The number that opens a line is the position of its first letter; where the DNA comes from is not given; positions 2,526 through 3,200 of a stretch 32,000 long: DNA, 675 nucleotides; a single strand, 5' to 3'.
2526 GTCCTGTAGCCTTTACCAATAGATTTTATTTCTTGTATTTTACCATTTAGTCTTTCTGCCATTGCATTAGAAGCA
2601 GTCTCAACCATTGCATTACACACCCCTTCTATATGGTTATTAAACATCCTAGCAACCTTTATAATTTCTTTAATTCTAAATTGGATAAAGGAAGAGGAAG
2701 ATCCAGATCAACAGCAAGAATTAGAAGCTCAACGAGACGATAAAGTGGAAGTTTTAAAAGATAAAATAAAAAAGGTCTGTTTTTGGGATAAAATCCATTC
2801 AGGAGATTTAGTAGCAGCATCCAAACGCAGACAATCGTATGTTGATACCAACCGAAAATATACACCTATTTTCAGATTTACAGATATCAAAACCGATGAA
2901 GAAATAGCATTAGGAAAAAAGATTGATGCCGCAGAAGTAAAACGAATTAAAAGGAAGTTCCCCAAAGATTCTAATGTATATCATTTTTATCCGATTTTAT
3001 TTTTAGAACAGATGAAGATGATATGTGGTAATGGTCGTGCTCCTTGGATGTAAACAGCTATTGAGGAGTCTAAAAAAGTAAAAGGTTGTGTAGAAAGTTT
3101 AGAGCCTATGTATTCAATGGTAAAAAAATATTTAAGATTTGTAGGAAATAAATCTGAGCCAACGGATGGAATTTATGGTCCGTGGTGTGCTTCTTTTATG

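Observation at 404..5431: Array of five promoterless orphan amidase-toxin / immunity cassettes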

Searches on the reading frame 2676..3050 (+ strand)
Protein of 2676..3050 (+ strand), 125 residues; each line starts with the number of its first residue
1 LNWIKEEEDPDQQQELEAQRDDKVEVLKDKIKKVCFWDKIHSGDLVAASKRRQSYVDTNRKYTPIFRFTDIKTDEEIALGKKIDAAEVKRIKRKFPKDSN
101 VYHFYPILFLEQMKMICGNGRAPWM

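Call 9: find_homologous_proteins(query=window:2676-3050:+, max_evalue=0.001)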
Query seq(125 aa) (125 aa): 2 proteins with E <= 0.001 among 5 candidates.
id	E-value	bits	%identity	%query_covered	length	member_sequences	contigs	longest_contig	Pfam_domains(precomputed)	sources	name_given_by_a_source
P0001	2.1e-62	227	99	82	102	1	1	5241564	-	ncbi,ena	-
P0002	2.6e-16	78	72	46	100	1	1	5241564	-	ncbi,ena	-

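Call 12: find_encoding_contigs(protein=P0001, flank=10000, max_places=6)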
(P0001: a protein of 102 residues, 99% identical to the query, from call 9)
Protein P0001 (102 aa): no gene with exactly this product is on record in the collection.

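Call 16: find_related_loci(query=window:2676-3050:+, collection=genome_contigs, flank=10000)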
Query window:2676-3050:+ (125 aa) in genome_contigs; peptide patterns used: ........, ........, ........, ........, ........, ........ (x = any residue, [..] = any of these).
84 stretches matched a pattern, but none encodes a relative of the query by tblastn (E <= 1e-3).

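Call 19: search_protein_representatives(protein=window:2676-3050:+)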
Query: 125 residues. Proteins with E-value up to 0.001 (for the whole library): 33; up to 1e-10: 11; up to 1e-30: 1. The best 33 are listed.
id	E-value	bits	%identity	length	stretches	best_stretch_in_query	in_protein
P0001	6.6e-63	226.9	99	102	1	24-125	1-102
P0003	3.5e-30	121.2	53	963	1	8-119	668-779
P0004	2.4e-27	112.0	51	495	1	12-125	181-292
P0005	2.9e-27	111.8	57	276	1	27-117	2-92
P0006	5.2e-26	107.7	49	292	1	4-119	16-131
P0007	8.1e-24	100.6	46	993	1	4-125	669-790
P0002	8.4e-17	78.0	73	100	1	24-78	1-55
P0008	1.2e-14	71.0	43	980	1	4-120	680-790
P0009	4.2e-14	69.2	38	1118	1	5-125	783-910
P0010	1.0e-13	68.0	46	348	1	4-117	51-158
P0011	7.1e-12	62.1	48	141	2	4-46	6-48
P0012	2.6e-10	57.0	45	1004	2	89-125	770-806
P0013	2.0e-09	54.2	51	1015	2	92-119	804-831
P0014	3.3e-09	53.4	31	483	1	5-125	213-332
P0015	6.5e-09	52.5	47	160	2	89-119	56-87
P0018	2.6e-07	47.3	36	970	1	10-119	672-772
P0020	6.0e-07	46.1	31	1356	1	4-119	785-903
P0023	1.0e-06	45.4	32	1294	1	7-120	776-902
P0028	3.7e-05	40.4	38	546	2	81-120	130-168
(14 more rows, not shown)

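Call 20: search_protein_families(library=pfam, max_evalue=0.01, proteins=[P0003, P0007, P0008, P0009, P0012, P0013, P0018, P0020, P0023])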
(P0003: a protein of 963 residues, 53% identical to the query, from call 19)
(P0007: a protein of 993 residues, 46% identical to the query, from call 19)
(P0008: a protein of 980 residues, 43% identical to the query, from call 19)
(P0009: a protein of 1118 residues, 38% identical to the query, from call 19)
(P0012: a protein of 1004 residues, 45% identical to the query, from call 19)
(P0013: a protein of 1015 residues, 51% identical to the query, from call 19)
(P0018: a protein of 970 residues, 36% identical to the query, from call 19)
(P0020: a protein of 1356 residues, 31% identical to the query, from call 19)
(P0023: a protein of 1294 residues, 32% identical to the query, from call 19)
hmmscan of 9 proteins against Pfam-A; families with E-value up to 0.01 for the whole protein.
P0003 (963 aa): 3 families
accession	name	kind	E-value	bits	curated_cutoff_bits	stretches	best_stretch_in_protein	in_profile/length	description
PF08239.17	SH3_3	-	0.00047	20.7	27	0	255-284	19-51/54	Bacterial SH3 domain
PF01551.29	Peptidase_M23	-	0.0057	17.3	28.7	0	46-115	3-53/96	Peptidase family M23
PF00036.39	EF-hand_1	-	0.0099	15.8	25.4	0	594-619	2-27/29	EF hand domain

P0007 (993 aa): 1 family
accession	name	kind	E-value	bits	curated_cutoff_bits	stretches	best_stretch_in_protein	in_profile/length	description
PF05257.22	CHAP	-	0.00013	22.8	26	1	829-908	5-76/81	CHAP domain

P0008 (980 aa): 1 family
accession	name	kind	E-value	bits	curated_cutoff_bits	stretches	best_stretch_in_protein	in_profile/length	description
PF00036.39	EF-hand_1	-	0.0054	16.6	25.4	0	615-640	2-27/29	EF hand domain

P0009 (1118 aa): 2 families
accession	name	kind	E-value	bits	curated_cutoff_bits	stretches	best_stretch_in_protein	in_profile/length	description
PF05257.22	CHAP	-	2.6e-05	25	26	1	957-1041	5-81/81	CHAP domain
PF01551.29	Peptidase_M23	-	0.0055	17.3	28.7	0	45-70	3-29/96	Peptidase family M23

P0012 (1004 aa): 1 family
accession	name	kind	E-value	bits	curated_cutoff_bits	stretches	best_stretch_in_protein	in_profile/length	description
PF05257.22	CHAP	-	0.0082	17.1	26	0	844-933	6-72/81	CHAP domain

P0013 (1015 aa): 1 family
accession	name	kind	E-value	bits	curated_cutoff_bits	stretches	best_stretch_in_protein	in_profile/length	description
PF01551.29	Peptidase_M23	-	0.0093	16.6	28.7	0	45-72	3-31/96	Peptidase family M23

P0018 (970 aa): 2 families
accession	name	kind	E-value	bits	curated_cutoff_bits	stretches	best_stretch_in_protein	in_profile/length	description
PF08239.17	SH3_3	-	1.5e-06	28.7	27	0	543-562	34-51/54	Bacterial SH3 domain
PF03734.19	YkuD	-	1.3e-05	26.3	23.4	1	829-920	30-134/146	L,D-transpeptidase catalytic domain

P0020 (1356 aa): 1 family
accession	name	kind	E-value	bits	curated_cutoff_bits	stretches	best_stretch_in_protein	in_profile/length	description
PF05257.22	CHAP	-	0.00055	20.8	26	1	1209-1303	5-77/81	CHAP domain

P0023 (1294 aa): 0 families

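Call 23: find_encoding_contigs(protein=P0007, flank=10000, max_places=4)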
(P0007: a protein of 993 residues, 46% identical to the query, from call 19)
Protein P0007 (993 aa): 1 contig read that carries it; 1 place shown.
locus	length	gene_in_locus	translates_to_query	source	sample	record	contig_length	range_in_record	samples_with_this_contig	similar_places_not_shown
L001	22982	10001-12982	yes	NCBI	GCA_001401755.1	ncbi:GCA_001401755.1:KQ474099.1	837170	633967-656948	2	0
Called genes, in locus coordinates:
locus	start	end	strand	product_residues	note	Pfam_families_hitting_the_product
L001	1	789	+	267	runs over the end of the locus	PF13531:SBP_bac_11, PF01547:SBP_bac_1 (weak)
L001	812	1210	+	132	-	PF03459:TOBE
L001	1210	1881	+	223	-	PF00528:BPD_transp_1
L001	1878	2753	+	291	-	PF00005:ABC_tran, PF02463:SMC_N (faint)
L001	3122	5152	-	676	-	PF14099:Polysacc_lyase (weak), PF18962:Por_Secre_tail (weak)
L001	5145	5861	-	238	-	-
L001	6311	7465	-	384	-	-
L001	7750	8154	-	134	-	-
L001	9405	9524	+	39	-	-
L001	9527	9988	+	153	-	PF05488:PAAR_motif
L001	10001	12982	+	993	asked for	-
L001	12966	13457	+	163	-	-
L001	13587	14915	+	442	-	PF01551:Peptidase_M23 (faint)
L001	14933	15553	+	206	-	-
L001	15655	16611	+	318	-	PF18925:DUF5675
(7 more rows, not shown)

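Call 24: find_encoding_contigs(protein=P0003, flank=10000, max_places=4)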
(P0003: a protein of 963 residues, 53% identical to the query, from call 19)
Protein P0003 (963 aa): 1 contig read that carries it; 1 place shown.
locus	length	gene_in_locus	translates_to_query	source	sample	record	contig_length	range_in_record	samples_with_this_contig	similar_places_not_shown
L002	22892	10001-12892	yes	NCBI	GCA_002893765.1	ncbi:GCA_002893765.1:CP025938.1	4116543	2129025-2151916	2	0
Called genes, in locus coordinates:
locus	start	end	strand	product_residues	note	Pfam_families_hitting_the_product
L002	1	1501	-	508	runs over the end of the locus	PF01773:Nucleos_tra2_N, PF07670:Gate, PF07662:Nucleos_tra2_C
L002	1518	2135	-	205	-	PF02577:BFN_dom, PF02151:UVR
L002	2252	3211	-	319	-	PF01012:ETF, PF00766:ETF_alpha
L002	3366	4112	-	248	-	PF01012:ETF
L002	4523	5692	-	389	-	PF14294:DUF4372, PF01609:DDE_Tnp_1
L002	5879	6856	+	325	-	PF02779:Transket_pyr, PF02780:Transketolase_C, PF17147:PFOR_II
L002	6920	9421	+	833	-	PF13620:CarboxypepD_reg, PF13715:CarbopepD_reg_2, PF18939:DUF5686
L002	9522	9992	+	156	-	PF05488:PAAR_motif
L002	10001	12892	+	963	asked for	-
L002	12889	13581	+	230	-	-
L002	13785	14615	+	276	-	PF01471:PG_binding_1 (weak)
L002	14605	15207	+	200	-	-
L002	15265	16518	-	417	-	PF00438:S-AdoMet_synt_N, PF02772:S-AdoMet_synt_M, PF02773:S-AdoMet_synt_C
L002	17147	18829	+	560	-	PF00920:ILVD_EDD_N, PF24877:ILV_EDD_C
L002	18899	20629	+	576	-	PF02776:TPP_enzyme_N, PF00205:TPP_enzyme_M, PF02775:TPP_enzyme_C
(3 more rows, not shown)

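Call 25: find_encoding_contigs(protein=P0009, flank=10000, max_places=4)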
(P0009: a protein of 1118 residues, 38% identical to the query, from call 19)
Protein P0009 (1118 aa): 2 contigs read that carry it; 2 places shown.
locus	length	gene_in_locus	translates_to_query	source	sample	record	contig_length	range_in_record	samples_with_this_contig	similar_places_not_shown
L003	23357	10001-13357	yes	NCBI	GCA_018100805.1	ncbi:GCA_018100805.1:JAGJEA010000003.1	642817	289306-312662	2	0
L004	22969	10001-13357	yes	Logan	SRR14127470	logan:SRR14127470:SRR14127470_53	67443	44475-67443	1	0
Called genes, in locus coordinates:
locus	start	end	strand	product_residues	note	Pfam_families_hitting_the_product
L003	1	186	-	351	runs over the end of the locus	PF04166:PdxA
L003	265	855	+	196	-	PF00677:Lum_binding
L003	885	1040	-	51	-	-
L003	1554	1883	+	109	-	-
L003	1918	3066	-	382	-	PF04978:MST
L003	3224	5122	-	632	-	-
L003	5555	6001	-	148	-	-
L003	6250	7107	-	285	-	PF11738:DUF3298 (weak)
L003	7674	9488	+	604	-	PF05954:Phage_GPD (weak), PF04717:Phage_base_V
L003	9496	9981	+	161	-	PF05488:PAAR_motif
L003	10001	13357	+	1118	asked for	PF05257:CHAP (weak)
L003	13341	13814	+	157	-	-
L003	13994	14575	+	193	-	-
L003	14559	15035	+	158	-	-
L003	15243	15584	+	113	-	-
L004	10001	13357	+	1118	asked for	PF05257:CHAP (weak)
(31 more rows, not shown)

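Call 28: search_protein_families(library=ncbifam, max_evalue=0.01, proteins=[P0003, P0007, P0008, P0009, P0018, P0020, P0010, P0006])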
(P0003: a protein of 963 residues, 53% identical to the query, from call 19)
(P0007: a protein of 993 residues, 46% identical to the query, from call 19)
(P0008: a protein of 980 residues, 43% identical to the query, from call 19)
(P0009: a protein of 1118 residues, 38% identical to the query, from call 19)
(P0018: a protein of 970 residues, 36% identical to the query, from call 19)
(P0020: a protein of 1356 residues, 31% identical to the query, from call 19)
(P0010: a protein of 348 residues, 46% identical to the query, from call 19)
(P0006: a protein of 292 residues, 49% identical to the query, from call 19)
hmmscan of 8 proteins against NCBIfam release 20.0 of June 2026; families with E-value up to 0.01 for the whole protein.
P0003 (963 aa): 0 families

P0007 (993 aa): 1 family
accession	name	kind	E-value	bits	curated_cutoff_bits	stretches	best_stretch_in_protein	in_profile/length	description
TIGR02594.1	TIGR02594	subfamily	3.1e-22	79.3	70.55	1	793-929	6-128/132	TIGR02594 family protein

P0008 (980 aa): 0 families

P0009 (1118 aa): 1 family
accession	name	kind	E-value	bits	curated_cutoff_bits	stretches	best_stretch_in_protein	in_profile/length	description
TIGR02594.1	TIGR02594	subfamily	2e-25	89.6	70.55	1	913-1055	2-126/132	TIGR02594 family protein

P0018 (970 aa): 0 families

P0020 (1356 aa): 1 family
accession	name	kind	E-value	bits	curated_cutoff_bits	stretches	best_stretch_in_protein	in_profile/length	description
TIGR02594.1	TIGR02594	subfamily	1.1e-14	54.9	70.55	2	1181-1249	8-74/132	TIGR02594 family protein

P0010 (348 aa): 1 family
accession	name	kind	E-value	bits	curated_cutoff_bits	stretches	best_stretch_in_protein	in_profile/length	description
NF040573.1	holin_dep_muram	equivalog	1.3e-21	77.3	240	1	176-344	9-182/200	holin-associated N-acetylmuramidase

P0006 (292 aa): 1 family
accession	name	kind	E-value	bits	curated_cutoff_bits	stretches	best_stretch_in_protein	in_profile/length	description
NF005236.0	PRK06742.1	equivalog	0.0069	15.9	312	0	250-290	66-106/225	flagellar motor protein MotS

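Call 37: find_related_loci(query=A1, collection=genome_contigs, flank=10000)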
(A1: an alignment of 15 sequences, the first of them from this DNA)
Query A1 (116 aa) in genome_contigs; peptide patterns used: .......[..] (x = any residue, [..] = any of these).
108 stretches matched a pattern; 53 encode a relative of the query (tblastn E <= 1e-3); 44 distinct loci.
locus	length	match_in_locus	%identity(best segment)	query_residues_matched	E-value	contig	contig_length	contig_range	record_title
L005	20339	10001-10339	53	4-116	3e-38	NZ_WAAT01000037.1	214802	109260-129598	Tamlana haliotis strain B1N29 scaffold79, whole genome shotgun sequence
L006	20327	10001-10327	54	8-116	1e-30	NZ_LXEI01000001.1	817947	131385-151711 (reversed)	Tamlana agarivorans strain JW-26 contig1, whole genome shotgun sequence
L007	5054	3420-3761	43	2-116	2e-23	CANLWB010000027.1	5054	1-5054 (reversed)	uncultured Flavobacteriaceae bacterium isolate 2-674-G.fasta genome assembly, contig: NODE_27, whole genome shotgun sequ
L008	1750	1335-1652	39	9-116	2e-20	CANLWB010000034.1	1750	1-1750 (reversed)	uncultured Flavobacteriaceae bacterium isolate 2-674-G.fasta genome assembly, contig: NODE_34, whole genome shotgun sequ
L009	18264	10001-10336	41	4-116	1e-19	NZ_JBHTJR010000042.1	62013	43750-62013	Tenacibaculum geojense strain CCUG 60527 GCM70027492_51, whole genome shotgun sequence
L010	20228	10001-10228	40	4-116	1e-18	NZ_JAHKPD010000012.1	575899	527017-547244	Pseudotamlana agarivorans strain I2M19 I2M19_I2M19_contig_5, whole genome shotgun sequence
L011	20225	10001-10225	36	4-116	1e-17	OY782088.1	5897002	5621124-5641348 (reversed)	MAG: uncultured Saccharicrinis sp. isolate 3a1c75cd-9d50-4bec-bfb0-e355b88dd4ae genome assembly, chromosome: 1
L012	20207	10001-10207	41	11-116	3e-17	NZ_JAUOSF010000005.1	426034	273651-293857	Tamlana sp. 2_MG-2023 strain B2R14_2 LDKKHJEO_5, whole genome shotgun sequence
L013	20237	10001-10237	31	5-116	8e-16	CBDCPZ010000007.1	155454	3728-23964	MAG: Saprospiraceae bacterium isolate eb120f03-7265-40b6-ab1b-fd685c672cd3 genome assembly, contig: contig_7, whole geno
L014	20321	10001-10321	33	4-116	3e-15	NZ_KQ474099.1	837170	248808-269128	Aquimarina longa SW024 scaffold1, whole genome shotgun sequence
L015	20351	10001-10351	37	7-116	6e-15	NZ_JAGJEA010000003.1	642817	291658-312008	Aquimarina sp. MMG016 assembly_contig_3, whole genome shotgun sequence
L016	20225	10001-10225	32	4-116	1e-14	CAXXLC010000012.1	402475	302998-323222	MAG: uncultured Saccharicrinis sp. isolate c1ede08c-f13d-4068-baae-104821a74b19 genome assembly, contig: contig_12, whol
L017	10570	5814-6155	35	11-116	2e-14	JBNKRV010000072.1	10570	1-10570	MAG: Marinilabiliaceae bacterium isolate B1B2.bin.20.orig k141_2169518, whole genome shotgun sequence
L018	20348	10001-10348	31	4-116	2e-12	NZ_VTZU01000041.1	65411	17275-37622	Aquimarina sp. RZ0 Scaffold39_1, whole genome shotgun sequence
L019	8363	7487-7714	32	7-116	6e-12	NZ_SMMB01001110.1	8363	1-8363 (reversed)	Xanthovirga aplysinae strain RKSG123 Contig_588, whole genome shotgun sequence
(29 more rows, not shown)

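Call 51: search_protein_families(library=pfam, alignment_id=A2, max_evalue=0.00001)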
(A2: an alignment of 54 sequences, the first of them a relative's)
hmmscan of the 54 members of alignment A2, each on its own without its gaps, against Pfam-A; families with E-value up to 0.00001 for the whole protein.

A. member 1, L013:65-961:+ (299 aa): 1 family
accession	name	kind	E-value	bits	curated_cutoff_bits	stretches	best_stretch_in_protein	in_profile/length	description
PF17555.7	TssN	-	3.1e-07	30.5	30.3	1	5-294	4-274/274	Type VI secretion system, TssN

B. families by the number of members that match (of 54 scanned): 103 families (the first 25 are shown)
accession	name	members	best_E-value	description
PF17555.7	TssN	4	9.7e-68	Type VI secretion system, TssN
PF17541.7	TssC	2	1e-232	Type VI secretion system, TssC, VipB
PF00155.27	Aminotran_1_2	2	7.1e-76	Aminotransferase class I and II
PF18962.6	Por_Secre_tail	2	1.2e-08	Secretion system C-terminal sorting domain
PF00873.25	ACR_tran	1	8.2e-299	AcrB/AcrD/AcrF family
PF14349.11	SprA_N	1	6.4e-172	Motility related/secretion protein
PF00133.28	tRNA-synt_1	1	1.8e-128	tRNA synthetases class I (I, L, M and V)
PF03382.20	DUF285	1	1e-104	Mycoplasma protein of unknown function, DUF285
PF01653.23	DNA_ligase_aden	1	5.2e-92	NAD-dependent DNA ligase adenylation domain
PF07075.17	NamZ_N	1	9.4e-82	Exo-beta-N-acetylmuramidase NamZ, N-terminal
PF00290.26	Trp_syntA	1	3.9e-77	Tryptophan synthase alpha chain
PF00218.27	IGPS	1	7.1e-75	Indole-3-glycerol phosphate synthase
PF19841.4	GldN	1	6.1e-66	Gliding motility associated protein GldN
PF18939.6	DUF5686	1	2.5e-57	Family of unknown function (DUF5686)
PF07724.20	AAA_2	1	1.4e-56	AAA domain (Cdc48 subfamily)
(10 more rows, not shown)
